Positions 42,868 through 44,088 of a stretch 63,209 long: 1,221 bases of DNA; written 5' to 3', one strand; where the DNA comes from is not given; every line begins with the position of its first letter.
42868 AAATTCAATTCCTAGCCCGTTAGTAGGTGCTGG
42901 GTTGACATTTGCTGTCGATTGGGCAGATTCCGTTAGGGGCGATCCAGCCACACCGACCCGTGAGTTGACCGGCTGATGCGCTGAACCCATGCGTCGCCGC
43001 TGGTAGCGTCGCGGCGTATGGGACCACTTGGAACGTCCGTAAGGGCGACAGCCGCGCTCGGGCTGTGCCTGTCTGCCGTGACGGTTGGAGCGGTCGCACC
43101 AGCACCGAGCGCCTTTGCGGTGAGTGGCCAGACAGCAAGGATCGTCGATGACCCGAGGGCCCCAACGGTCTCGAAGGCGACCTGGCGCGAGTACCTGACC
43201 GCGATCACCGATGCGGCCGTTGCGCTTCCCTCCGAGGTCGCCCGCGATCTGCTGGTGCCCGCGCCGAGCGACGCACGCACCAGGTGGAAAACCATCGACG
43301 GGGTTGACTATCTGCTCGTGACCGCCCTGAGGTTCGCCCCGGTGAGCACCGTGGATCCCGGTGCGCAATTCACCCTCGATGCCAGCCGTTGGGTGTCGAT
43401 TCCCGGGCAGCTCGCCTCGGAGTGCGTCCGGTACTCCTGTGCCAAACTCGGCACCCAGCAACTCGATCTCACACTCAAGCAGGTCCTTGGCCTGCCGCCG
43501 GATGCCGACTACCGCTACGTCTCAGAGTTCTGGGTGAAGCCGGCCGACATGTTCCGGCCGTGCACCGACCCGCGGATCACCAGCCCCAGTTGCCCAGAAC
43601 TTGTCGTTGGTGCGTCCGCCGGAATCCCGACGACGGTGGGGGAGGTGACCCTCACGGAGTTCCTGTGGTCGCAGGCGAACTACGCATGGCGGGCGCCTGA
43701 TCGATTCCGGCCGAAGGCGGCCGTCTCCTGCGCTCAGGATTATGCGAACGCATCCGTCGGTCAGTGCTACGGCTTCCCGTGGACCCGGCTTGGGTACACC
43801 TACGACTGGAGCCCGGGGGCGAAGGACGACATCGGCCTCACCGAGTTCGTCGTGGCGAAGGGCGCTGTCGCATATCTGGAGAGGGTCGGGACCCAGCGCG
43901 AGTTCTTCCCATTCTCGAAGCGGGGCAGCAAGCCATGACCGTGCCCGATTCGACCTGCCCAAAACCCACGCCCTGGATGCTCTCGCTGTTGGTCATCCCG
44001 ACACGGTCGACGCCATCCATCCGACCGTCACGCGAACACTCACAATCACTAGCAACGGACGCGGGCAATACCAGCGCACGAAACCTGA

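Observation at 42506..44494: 1.77-kb foreign islet inserted into the 3' end of the ripC-like hydrolase gene, flanked by 108-bp direct repeats that rebuild the gene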

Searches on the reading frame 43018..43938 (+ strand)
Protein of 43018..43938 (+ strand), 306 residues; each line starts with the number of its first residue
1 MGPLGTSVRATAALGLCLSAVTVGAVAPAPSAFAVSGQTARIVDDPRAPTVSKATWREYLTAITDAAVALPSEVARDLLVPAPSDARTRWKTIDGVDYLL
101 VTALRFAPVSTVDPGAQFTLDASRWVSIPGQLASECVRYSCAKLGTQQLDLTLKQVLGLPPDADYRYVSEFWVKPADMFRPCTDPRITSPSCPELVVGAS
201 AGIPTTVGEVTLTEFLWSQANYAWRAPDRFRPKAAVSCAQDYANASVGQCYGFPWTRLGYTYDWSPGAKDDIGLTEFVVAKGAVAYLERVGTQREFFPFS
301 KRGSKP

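Call 5: search_protein_families(library=pfam, proteins=[window:43018-43938:+], max_evalue=0.01)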
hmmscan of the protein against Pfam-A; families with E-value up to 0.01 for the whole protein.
window:43018-43938:+ (306 aa): 0 families

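Call 9: search_protein_families(library=ncbifam, proteins=[window:43018-43938:+], max_evalue=1)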
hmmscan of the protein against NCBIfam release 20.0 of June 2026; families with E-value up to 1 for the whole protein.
window:43018-43938:+ (306 aa): 0 families

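Call 11: find_homologous_proteins(query=window:43018-43935:+)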
Query window:43018-43935:+ (306 aa): 106 proteins with E <= 0.001 among 7527 candidates.
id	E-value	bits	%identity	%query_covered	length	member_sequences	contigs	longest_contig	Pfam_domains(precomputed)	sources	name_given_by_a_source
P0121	2.5e-201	685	99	100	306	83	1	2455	-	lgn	-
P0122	2.1e-181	620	89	100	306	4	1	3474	-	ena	-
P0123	1.8e-166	571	80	100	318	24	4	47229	-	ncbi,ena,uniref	ncbi:unannotated protein [freshwater metagenome]|uniref:Unannotated protein n=1 Tax=freshwater metag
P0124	1.7e-152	525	74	98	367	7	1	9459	-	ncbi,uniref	ncbi:unannotated protein [freshwater metagenome]|uniref:Unannotated protein n=1 Tax=freshwater metag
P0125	5.3e-150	517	72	99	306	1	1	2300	-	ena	-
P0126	1.1e-146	506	77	85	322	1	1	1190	-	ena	-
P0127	6.7e-144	497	70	97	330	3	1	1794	-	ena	-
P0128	7.6e-144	497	70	98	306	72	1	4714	-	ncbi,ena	-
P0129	1.9e-139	482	67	98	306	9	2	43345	-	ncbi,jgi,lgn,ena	jgi:hypothetical protein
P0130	3.2e-139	481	75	89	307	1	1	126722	-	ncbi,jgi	jgi:hypothetical protein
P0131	1.6e-108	381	60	94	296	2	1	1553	-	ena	-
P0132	8.0e-108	378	58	93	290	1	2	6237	-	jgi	jgi:hypothetical protein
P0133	1.8e-106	374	62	90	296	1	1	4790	-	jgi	jgi:hypothetical protein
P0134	1.3e-100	355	57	91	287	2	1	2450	-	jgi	-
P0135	1.0e-98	348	58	90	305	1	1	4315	-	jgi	jgi:hypothetical protein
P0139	7.3e-94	332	59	84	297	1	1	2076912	-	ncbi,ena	-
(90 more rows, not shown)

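Call 14: find_encoding_contigs(protein=window:43018-43938:+, flank=6000, max_places=10)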
Protein window:43018-43938:+ (306 aa): 24 contigs read that carry it; 4 places shown.
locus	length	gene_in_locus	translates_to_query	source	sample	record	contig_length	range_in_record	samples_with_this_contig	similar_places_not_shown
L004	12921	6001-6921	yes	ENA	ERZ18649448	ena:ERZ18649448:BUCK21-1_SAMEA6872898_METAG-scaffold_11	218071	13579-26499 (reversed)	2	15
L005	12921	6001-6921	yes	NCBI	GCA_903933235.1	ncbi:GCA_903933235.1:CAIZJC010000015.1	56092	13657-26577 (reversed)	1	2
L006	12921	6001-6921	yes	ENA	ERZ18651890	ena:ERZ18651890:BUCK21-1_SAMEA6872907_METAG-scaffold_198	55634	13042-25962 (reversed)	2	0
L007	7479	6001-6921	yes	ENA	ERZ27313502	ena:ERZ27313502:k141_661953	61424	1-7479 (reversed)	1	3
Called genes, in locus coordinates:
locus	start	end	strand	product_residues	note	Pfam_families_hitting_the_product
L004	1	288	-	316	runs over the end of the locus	PF00480:ROK, PF02685:Glucokinase (weak)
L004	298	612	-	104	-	-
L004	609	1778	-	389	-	PF00142:Fer4_NifH (faint), PF01656:CbiA (weak), PF02374:ArsA_ATPase, PF10609:ParA (weak), PF17886:ArsA_HSP20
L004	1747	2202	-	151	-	PF10604:Polyketide_cyc2, PF03364:Polyketide_cyc, PF10698:DUF2505 (weak)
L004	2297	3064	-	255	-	PF00149:Metallophos (faint)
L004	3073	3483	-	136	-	-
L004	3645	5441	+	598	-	PF00501:AMP-binding, PF23562:AMP-binding_C_3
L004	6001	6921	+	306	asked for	-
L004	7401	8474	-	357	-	PF00877:NLPC_P60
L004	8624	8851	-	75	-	-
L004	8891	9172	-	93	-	-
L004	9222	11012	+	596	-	PF00929:RNase_T, PF01541:GIY-YIG (weak), PF27096:UvrC_M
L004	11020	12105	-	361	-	PF02885:Glycos_trans_3N, PF00591:Glycos_transf_3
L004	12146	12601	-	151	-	-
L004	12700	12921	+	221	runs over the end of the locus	PF00510:COX3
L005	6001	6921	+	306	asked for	-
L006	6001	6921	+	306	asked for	-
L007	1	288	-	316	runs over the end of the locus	PF00480:ROK, PF02685:Glucokinase (weak)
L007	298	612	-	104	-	-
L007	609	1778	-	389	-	PF00142:Fer4_NifH (faint), PF01656:CbiA (weak), PF02374:ArsA_ATPase, PF10609:ParA (weak), PF17886:ArsA_HSP20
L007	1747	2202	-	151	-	PF10604:Polyketide_cyc2, PF03364:Polyketide_cyc, PF10698:DUF2505 (weak)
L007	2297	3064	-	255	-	PF00149:Metallophos (faint)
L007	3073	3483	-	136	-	-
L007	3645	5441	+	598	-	PF00501:AMP-binding, PF23562:AMP-binding_C_3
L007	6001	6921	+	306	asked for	-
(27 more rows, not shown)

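Call 15: find_encoding_contigs(protein=P0123, flank=6000, max_places=4)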
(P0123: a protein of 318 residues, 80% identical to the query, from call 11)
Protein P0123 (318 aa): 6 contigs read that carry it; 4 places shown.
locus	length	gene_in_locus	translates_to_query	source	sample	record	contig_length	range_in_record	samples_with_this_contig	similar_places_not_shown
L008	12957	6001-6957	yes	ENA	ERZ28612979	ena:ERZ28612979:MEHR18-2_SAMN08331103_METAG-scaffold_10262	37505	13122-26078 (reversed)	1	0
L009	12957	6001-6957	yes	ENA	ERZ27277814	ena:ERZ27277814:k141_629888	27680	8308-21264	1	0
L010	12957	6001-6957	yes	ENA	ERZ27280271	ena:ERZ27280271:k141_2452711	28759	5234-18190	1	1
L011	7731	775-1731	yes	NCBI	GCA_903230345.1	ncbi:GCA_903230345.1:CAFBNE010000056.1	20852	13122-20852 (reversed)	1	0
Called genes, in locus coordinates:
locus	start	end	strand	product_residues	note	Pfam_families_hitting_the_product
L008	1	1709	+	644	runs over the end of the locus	PF05762:VWA_CoxE (weak), PF00092:VWA, PF13519:VWA_2, PF13768:VWA_3, PF00482:T2SSF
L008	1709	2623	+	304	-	PF00482:T2SSF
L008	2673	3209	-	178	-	PF01478:Peptidase_A24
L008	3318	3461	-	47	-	PF17653:DUF5522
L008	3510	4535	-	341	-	-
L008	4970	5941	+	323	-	PF02678:Pirin, PF07883:Cupin_2 (faint), PF05726:Pirin_C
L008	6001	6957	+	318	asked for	-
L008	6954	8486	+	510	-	PF07690:MFS_1, PF00083:Sugar_tr, PF06609:TRI12 (weak), PF13347:MFS_2 (faint)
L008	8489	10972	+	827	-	-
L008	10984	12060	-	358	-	PF03372:Exo_endo_phos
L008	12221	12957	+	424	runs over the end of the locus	-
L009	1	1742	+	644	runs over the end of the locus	PF05762:VWA_CoxE (weak), PF00092:VWA, PF13519:VWA_2, PF13768:VWA_3, PF00482:T2SSF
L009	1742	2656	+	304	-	PF00482:T2SSF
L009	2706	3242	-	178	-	PF01478:Peptidase_A24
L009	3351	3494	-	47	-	PF17653:DUF5522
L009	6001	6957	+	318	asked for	-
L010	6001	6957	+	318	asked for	-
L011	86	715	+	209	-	PF05726:Pirin_C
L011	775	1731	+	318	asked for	-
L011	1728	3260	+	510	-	PF07690:MFS_1, PF00083:Sugar_tr, PF06609:TRI12 (weak), PF13347:MFS_2 (faint)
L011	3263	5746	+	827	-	-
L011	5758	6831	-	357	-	PF03372:Exo_endo_phos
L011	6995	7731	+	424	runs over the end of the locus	-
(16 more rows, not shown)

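Call 16: find_encoding_contigs(protein=P0130, flank=6000, max_places=3)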
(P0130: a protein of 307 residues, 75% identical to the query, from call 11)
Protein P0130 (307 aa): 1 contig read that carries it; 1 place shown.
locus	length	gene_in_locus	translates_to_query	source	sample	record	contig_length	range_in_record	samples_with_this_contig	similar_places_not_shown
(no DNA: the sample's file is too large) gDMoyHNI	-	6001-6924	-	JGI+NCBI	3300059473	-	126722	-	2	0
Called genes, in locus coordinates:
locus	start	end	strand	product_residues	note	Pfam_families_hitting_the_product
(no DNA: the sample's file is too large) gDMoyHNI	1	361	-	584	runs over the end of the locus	PF00501:AMP-binding, PF13193:AMP-binding_C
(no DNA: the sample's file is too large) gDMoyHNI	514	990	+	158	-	-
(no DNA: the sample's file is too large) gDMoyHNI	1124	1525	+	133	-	-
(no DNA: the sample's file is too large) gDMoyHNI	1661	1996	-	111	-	PF01934:HepT-like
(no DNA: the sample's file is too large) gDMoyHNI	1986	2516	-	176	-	PF01381:HTH_3, PF13560:HTH_31, PF01909:NTP_transf_2, PF18765:Polbeta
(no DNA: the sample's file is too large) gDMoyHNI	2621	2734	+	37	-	-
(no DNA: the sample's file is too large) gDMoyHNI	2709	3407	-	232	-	PF03483:B3_4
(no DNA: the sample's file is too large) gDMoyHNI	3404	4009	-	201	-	PF12844:HTH_19, PF13560:HTH_31, PF01381:HTH_3, PF02311:AraC_binding (faint), PF07883:Cupin_2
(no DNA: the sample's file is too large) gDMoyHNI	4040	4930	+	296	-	PF00892:EamA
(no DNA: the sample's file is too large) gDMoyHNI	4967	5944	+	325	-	PF00248:Aldo_ket_red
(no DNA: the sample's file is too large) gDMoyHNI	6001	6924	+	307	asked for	-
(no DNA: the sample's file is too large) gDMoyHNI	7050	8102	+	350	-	PF01501:Glyco_transf_8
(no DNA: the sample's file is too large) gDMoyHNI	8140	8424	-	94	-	-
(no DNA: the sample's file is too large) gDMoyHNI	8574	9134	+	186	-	PF00583:Acetyltransf_1, PF13508:Acetyltransf_7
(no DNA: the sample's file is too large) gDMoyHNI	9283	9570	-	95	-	-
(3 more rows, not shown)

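Call 17: find_encoding_contigs(protein=P0139, flank=6000, max_places=3)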
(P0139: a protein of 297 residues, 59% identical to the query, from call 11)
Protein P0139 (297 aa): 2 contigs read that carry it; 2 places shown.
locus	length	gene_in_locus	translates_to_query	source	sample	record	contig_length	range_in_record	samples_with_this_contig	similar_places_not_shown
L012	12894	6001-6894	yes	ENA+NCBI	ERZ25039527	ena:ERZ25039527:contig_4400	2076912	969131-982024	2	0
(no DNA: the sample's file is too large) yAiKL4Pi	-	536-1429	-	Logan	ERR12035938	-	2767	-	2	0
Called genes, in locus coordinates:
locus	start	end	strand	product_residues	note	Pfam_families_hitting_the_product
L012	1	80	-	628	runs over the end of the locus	PF00916:Sulfate_transp, PF01740:STAS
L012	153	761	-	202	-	-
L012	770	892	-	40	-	-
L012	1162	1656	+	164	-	-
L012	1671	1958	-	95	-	-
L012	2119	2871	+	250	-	PF00106:adh_short, PF08659:KR, PF13561:adh_short_C2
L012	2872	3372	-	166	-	PF02861:Clp_N (weak)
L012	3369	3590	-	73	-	-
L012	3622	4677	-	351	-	PF01636:APH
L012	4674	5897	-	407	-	PF02770:Acyl-CoA_dh_M, PF00441:Acyl-CoA_dh_1, PF08028:Acyl-CoA_dh_2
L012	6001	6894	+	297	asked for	-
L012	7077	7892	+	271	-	PF12146:Hydrolase_4, PF00561:Abhydrolase_1, PF12697:Abhydrolase_6, PF03096:Ndr (faint)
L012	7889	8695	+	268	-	PF01040:UbiA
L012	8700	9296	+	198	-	PF28474:DUF8412, PF13376:OmdA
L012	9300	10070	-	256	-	PF23441:SDR (weak), PF00106:adh_short, PF08659:KR, PF13561:adh_short_C2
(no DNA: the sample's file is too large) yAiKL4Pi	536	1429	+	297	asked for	-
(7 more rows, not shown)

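Call 23: find_encoding_contigs(protein=P0122, flank=6000, max_places=6)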
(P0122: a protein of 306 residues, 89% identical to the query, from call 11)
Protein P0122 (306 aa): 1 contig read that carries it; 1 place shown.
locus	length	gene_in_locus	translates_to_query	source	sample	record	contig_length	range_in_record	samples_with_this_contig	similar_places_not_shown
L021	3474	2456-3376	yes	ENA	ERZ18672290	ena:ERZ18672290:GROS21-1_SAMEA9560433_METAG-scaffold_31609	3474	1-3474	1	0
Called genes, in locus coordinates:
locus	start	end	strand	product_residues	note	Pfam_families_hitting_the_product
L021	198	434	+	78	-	-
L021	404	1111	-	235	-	-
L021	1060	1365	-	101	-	-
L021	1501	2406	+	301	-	-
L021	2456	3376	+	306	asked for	-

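Call 31: search_protein_families(library=phrogs, proteins=[window:43018-43938:+], max_evalue=1)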
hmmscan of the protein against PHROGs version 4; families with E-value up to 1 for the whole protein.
window:43018-43938:+ (306 aa): 1 family
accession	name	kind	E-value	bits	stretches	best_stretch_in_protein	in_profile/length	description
phrog_12035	-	unknown function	0.34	12.3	1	30-67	46-83/104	-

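Call 45: predict_structure(alignment_id=A1)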
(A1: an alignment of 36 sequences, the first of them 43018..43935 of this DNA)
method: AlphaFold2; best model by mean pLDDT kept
length: 306 residues; sequences in the alignment: 36
mean_pLDDT: 84.6   pTM: 0.80
mean pLDDT of the five models: 84.6, 81.5, 78.5, 77.3, 77.3
residues with pLDDT >= 90: 204; 70-90: 48; 50-70: 5; < 50: 49
segments of 3 or more residues with pLDDT < 50: 1-46, 304-306
pLDDT, mean of each block of 10 residues (from residue 1): 38 39 42 38 50 95 92 92 97 98 96 97 97 97 96 97 94 98 94 83 91 93 90 89 85 93 92 96 98 96 57
secondary structure, 60 per line:
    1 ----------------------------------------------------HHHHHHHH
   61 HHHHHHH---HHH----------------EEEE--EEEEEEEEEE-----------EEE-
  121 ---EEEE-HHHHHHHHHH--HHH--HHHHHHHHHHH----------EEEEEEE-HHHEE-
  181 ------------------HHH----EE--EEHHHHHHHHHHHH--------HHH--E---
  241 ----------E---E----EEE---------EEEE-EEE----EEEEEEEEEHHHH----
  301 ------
elements in order: H53-67 E90-93 E96-105 E117-119 E124-127 H129-138 H146-156 E167-173 H212-223 E260-262 E272-275 E277-279 E284-292 H293-296

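Call 48: fold_search(model_id=the predicted structure, library=pdb)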
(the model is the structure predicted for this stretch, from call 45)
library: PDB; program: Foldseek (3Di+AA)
matches with E <= 10: 72; with E <= 0.001: 0
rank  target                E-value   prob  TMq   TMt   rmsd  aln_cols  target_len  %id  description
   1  6zry_AAA              1.3e+00  0.01  0.09  0.08  18.8       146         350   13  6-dimethylallyl tryptophan synthase (released 2020-12-09)
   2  5vtm_X                1.8e+00  0.01  0.08  0.09  20.5       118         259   15  The crystal structure of minor pseudopilin ternary complex of XcpVWX from the Type 2 secretion system of Pseudomonas a (released 2018-05-23)
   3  5kcg_A                2.1e+00  0.01  0.10  0.09  21.7       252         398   11  Crystal structure of the aromatic prenyltransferase AtaPT (apo state) from Aspergillus terreus A8-4 (released 2016-12-21)
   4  6zry_BBB              2.5e+00  0.01  0.08  0.07  16.6       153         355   10  6-dimethylallyl tryptophan synthase (released 2020-12-09)
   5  7w8u                  2.8e+00  0.01  0.08  0.07  16.6       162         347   14  Crystal Structure of Indole Prenyltransferase IptA (released 2022-10-19)
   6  1jx1_F                3.0e+00  0.01  0.10  0.13  11.6        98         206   12  Chalcone Isomerase--T48A mutant (released 2002-07-24)
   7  3nel_A                3.0e+00  0.00  0.09  0.07  21.6       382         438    7  Aspartyl-tRNA synthetase complexed with aspartic acid (released 2010-08-04)
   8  7bmk_A                3.8e+00  0.00  0.08  0.07  16.1       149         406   11  ATP-Competitive Partial Antagonists-'PAIR's-Rheostatically Modulate IRE1alpha's Kinase Helix-alphaC to Segregate its R (released 2021-09-29)
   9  8dld                  4.0e+00  0.01  0.10  0.13  19.2       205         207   11  Crystal structure of chalcone-isomerase like protein from Physcomitrella patens (PpCHIL-A) (released 2023-05-10)
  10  3ajg_A                4.3e+00  0.01  0.08  0.10  17.4       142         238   10  Crystal structure of PcyA V225D-biliverdin IX alpha complex (released 2011-03-16)
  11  6bg2_A                4.6e+00  0.02  0.10  0.09  14.1       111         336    9  Crystal structure of cGMP-dependent protein kinase Ialpha (PKG Ialpha) catalytic domain in AMP-PNP bound state (released 2018-10-31)
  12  7w8w                  4.9e+00  0.01  0.08  0.07  16.4       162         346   14  DMSPP- and 5-Me-Trp-bound 6-dimethylallyl tryptophan synthase, IptA (released 2022-10-19)
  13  9ndy_O                5.2e+00  0.02  0.06  0.16  11.7        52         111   13  Composite baseplate asymmetric unit of JohannRWettstein (Bas63) (released 2025-11-19)
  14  1yqf_A                5.2e+00  0.01  0.07  0.11  17.5       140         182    8  Hypothetical protein from leishmania major unknown function sequence homologue to human p32 protein (released 2005-02-22)
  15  5kd6_A                5.2e+00  0.00  0.10  0.08  22.0       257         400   12  Crystal structure of the aromatic prenyltransferase AtaPT from Aspergillus terreus A8-4 in complex with dimethylallyl  (released 2016-12-21)
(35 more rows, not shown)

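Call 77: search_protein_representatives(alignment_id=A1)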
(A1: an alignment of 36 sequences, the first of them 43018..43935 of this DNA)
Query: 36 sequences, 271 profile positions. Proteins with E-value up to 0.001 (for the whole library): 1955; up to 1e-10: 1532; up to 1e-30: 814. The best 150 are listed.
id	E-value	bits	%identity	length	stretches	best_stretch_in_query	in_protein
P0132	7.9e-96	336.7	-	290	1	10-269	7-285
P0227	1.3e-88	313.0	-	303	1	18-269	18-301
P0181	9.4e-79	280.7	-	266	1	13-269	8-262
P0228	8.5e-71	254.6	-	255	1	15-270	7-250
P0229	1.1e-70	254.3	-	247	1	36-270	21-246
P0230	2.8e-69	249.7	-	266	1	10-270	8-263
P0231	4.2e-67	242.5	-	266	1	11-269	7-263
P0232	9.5e-67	241.4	-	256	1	15-269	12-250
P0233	1.8e-66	240.5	-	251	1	12-269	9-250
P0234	8.0e-66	238.3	-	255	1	1-269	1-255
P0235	1.1e-65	237.9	-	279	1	9-269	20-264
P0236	1.7e-65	237.3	-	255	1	15-269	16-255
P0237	3.3e-65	236.3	-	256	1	38-269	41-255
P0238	9.0e-65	234.9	-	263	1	10-270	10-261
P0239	1.7e-64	234.0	-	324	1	39-268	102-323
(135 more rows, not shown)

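Call 78: fold_search(model_id=the predicted structure, library=viral)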
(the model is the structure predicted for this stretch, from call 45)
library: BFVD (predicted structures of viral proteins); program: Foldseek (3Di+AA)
matches with E <= 10: 80; with E <= 0.001: 1
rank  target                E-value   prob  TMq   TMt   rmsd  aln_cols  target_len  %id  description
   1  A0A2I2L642            4.8e-18  1.00  0.56  0.75  17.5       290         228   22  Uncharacterized protein [Orpheovirus IHUMI-LCC2]
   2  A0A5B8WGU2            8.4e-02  0.14  0.22  0.23  19.5       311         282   11  Uncharacterized protein [Arthrobacter phage Qui]
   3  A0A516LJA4            4.1e-01  0.08  0.12  0.07  17.0       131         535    8  (no name in the UniProt tables at hand)
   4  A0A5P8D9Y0            8.1e-01  0.06  0.23  0.15  18.0       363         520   11  N-acetyltransferase domain-containing protein [Gordonia phage OhMyWard]
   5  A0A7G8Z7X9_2          8.7e-01  0.02  0.08  0.04  26.8       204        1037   16  (no name in the UniProt tables at hand)
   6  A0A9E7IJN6            9.2e-01  0.04  0.06  0.08  10.9        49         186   26  (no name in the UniProt tables at hand)
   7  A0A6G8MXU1            9.8e-01  0.03  0.07  0.09  30.5       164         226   12  Uncharacterized protein [Cedratvirus kamchatka]
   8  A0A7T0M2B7            1.1e+00  0.04  0.20  0.22  22.6       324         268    9  (no name in the UniProt tables at hand)
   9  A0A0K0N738            1.4e+00  0.06  0.12  0.14   7.7        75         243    9  ADP ribosyltransferase domain-containing protein [Gordonia phage GMA2]
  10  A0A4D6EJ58            1.4e+00  0.04  0.10  0.10  16.2       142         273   18  Uncharacterized protein [Pandoravirus celtis]
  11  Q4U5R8                1.5e+00  0.06  0.09  0.07  21.9       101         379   21  Protein 8 [Heliothis armigera cypovirus 14]
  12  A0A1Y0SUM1            2.0e+00  0.04  0.09  0.05  15.9       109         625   19  Uncharacterized protein [Pseudomonas phage Noxifer]
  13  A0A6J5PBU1            2.0e+00  0.01  0.10  0.10  15.3       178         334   13  ADP ribosyltransferase [uncultured Caudovirales phage]
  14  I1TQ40                2.5e+00  0.01  0.08  0.10  24.2       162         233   10  (no name in the UniProt tables at hand)
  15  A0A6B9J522            2.5e+00  0.01  0.08  0.04  23.8       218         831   12  Uncharacterized protein [Vibrio phage vB_VchM_Kuja]
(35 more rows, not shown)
